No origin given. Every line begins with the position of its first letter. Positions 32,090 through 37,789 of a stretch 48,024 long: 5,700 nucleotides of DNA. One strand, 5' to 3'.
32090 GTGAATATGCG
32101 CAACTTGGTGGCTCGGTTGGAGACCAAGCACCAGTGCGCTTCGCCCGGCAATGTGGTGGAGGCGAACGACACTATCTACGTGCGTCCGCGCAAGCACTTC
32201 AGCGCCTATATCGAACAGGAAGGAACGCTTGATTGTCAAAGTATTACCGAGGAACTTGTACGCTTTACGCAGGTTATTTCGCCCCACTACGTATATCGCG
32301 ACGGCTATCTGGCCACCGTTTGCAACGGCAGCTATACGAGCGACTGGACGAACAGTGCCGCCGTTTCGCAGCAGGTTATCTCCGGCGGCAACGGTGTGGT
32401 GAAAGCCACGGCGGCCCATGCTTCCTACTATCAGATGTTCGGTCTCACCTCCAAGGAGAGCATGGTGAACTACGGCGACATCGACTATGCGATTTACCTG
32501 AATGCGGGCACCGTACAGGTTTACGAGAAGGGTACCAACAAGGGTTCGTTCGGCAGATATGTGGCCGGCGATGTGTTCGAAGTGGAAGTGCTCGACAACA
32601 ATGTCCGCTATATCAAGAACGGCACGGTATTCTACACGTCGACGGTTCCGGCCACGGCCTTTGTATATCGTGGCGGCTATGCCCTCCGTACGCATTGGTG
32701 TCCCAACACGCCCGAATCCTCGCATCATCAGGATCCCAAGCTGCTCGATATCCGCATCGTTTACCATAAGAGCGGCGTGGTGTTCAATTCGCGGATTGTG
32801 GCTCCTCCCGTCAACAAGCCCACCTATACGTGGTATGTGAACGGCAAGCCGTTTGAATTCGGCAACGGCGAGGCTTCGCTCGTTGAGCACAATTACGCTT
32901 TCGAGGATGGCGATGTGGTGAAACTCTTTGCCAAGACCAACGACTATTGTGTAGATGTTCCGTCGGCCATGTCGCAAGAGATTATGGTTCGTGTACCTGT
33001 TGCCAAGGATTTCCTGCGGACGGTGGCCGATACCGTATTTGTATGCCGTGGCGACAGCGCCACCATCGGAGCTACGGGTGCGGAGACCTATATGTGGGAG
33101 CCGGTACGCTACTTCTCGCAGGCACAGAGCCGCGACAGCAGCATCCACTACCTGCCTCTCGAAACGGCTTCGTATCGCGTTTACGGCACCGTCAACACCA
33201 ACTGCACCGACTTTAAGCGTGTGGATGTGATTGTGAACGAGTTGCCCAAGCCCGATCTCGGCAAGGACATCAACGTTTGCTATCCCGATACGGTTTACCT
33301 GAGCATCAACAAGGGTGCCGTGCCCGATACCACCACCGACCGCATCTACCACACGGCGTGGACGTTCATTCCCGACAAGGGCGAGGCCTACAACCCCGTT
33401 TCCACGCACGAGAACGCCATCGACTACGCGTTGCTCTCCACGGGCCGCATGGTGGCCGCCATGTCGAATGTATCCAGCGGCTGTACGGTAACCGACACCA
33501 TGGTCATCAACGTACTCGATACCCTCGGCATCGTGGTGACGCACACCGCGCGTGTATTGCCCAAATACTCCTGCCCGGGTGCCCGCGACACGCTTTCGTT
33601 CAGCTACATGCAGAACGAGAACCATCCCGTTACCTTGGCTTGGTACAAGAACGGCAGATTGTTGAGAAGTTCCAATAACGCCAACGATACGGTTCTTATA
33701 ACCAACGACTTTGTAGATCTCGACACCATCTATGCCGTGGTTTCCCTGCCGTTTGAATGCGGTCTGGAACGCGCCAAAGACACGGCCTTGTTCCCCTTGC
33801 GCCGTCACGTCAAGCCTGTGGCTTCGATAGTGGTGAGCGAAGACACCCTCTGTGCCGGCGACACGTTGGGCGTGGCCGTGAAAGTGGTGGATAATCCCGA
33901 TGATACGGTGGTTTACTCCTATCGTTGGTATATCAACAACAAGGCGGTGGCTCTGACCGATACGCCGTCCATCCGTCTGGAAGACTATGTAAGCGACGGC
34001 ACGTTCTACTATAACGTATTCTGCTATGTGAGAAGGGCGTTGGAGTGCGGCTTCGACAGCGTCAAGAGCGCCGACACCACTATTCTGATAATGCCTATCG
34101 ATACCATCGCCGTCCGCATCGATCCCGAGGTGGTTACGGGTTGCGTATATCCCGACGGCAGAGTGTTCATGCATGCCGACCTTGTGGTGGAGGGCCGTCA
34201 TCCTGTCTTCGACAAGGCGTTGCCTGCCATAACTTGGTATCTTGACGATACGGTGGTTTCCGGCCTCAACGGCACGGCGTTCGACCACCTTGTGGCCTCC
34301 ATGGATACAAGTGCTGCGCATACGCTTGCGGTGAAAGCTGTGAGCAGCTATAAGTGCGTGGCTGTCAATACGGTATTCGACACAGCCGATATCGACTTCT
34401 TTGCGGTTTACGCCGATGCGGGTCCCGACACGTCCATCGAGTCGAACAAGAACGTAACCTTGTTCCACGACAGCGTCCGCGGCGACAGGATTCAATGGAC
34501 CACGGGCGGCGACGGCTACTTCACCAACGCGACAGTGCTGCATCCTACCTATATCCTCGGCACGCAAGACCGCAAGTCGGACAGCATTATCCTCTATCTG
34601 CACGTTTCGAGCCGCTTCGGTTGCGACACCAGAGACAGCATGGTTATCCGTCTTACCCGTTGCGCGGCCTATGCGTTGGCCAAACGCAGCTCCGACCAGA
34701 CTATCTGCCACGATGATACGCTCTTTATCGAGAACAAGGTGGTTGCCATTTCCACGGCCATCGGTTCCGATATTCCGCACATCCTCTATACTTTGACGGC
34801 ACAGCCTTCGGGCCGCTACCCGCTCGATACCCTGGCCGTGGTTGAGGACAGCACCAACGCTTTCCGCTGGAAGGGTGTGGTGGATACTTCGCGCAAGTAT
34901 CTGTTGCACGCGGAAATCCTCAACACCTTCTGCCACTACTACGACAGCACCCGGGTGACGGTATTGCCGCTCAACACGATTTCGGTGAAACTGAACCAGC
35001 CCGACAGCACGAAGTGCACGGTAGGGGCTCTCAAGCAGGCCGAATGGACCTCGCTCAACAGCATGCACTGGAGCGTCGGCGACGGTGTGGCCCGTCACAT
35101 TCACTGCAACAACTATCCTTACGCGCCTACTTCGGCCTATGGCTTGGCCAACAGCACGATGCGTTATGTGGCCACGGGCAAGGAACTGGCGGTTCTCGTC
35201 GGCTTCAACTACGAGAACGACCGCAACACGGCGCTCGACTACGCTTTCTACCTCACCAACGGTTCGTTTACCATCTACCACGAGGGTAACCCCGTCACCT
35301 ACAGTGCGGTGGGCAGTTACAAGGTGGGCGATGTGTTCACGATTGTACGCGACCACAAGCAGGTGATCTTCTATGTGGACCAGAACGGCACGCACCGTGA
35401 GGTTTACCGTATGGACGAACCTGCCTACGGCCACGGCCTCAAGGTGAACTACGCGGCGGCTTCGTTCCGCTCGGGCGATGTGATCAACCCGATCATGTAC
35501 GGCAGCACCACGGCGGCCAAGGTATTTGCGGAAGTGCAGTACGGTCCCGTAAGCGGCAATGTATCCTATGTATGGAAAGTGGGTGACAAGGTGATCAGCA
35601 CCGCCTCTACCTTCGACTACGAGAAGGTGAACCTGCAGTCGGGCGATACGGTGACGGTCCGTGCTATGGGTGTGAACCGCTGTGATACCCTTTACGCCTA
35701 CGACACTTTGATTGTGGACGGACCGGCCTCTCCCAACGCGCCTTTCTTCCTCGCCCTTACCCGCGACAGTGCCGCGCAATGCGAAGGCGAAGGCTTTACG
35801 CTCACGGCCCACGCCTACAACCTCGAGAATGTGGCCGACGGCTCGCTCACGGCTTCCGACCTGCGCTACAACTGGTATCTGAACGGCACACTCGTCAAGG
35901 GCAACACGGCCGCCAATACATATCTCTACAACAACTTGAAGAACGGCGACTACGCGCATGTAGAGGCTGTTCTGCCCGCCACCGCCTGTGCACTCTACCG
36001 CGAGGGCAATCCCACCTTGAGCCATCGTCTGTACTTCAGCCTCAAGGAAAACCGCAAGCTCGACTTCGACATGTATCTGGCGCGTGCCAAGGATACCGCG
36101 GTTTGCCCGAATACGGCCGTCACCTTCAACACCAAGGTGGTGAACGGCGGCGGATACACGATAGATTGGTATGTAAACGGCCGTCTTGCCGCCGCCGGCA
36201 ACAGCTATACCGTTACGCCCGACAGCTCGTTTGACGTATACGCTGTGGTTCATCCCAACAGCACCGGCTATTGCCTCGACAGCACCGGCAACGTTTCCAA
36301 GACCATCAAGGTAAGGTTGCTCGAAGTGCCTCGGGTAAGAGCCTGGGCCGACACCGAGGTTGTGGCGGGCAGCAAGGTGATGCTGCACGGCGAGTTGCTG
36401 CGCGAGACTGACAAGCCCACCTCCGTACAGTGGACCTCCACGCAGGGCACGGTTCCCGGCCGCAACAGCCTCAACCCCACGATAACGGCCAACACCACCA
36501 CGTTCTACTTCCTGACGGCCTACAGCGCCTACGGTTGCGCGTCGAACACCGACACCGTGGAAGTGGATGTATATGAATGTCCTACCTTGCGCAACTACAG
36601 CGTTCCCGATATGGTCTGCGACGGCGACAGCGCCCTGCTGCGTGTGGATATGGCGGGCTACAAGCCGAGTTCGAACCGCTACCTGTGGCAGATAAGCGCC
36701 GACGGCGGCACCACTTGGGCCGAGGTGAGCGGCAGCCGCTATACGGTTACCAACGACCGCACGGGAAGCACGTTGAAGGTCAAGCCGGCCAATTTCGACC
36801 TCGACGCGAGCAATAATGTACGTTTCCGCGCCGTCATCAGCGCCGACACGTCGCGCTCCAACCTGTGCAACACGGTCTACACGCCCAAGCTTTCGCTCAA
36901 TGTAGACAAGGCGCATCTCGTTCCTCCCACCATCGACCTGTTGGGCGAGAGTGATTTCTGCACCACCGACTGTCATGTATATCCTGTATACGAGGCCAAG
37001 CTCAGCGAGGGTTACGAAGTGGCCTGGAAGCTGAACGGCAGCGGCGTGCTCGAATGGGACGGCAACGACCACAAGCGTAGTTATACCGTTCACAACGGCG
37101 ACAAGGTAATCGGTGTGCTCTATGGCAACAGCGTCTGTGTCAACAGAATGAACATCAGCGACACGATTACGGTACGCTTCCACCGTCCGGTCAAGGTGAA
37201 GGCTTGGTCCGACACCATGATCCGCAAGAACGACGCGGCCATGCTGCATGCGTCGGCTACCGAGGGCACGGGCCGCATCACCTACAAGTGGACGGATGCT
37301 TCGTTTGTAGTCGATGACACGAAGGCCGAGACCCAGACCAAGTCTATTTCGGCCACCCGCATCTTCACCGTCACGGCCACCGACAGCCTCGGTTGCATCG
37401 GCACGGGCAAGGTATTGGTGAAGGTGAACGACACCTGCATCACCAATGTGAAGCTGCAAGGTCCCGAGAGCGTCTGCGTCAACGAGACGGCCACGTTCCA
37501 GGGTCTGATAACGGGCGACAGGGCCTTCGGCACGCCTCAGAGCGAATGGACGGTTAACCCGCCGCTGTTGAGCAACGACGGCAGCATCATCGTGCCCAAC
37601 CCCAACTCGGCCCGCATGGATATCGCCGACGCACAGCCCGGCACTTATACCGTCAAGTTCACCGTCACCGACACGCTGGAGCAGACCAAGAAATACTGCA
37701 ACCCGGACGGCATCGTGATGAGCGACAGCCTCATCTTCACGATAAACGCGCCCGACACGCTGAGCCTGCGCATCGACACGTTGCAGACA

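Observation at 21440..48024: Giant + strand gene (at least 8,861 codons) missing from the ORF track; the two huge minus-strand ORFs are its shadows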

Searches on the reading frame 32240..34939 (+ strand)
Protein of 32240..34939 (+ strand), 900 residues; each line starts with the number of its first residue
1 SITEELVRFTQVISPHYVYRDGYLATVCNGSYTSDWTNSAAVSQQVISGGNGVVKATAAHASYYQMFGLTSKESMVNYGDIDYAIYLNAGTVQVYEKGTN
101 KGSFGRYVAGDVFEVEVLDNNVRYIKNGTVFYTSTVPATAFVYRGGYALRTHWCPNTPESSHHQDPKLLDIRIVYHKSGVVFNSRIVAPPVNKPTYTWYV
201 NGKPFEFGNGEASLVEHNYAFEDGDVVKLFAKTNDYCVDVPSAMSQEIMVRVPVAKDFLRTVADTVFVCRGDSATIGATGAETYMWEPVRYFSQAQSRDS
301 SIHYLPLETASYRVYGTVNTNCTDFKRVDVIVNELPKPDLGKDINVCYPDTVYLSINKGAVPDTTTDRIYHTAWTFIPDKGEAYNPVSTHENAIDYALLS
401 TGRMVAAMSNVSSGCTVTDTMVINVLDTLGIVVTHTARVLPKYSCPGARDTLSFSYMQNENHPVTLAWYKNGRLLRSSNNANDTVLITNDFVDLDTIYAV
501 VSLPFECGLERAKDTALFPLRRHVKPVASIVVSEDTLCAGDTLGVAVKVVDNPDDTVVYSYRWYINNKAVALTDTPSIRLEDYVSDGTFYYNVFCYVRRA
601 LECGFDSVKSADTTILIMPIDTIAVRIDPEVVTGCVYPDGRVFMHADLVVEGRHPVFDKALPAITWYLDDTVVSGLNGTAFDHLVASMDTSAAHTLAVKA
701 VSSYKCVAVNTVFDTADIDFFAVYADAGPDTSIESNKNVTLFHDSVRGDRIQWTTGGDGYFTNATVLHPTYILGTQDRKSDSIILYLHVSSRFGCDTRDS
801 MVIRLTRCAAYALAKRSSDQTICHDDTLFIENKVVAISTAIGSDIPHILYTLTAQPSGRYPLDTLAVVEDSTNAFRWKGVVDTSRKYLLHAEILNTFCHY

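Call 21: search_protein_families(library=pfam, proteins=[window:32240-34939:+], max_evalue=0.1)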
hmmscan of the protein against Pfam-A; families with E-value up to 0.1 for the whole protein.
window:32240-34939:+ (900 aa): 1 family
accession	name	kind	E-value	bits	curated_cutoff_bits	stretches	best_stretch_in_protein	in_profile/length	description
PF13895.12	Ig_2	-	0.00033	21.3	27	0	460-486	25-47/79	Immunoglobulin domain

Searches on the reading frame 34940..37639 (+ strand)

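Call 21: search_protein_families(library=pfam, proteins=[window:34940-37639:+], max_evalue=0.1)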
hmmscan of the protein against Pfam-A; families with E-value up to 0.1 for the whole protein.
window:34940-37639:+ (900 aa): 2 families
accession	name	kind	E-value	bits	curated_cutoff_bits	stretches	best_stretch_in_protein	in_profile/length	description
PF19081.6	Ig_7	-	8.4e-06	26.4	27.3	1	384-456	8-80/84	Ig-like domain CHU_C associated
PF16820.11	PKD_3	-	1.4e-05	25.3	26.3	0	388-435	15-62/68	PKD-like domain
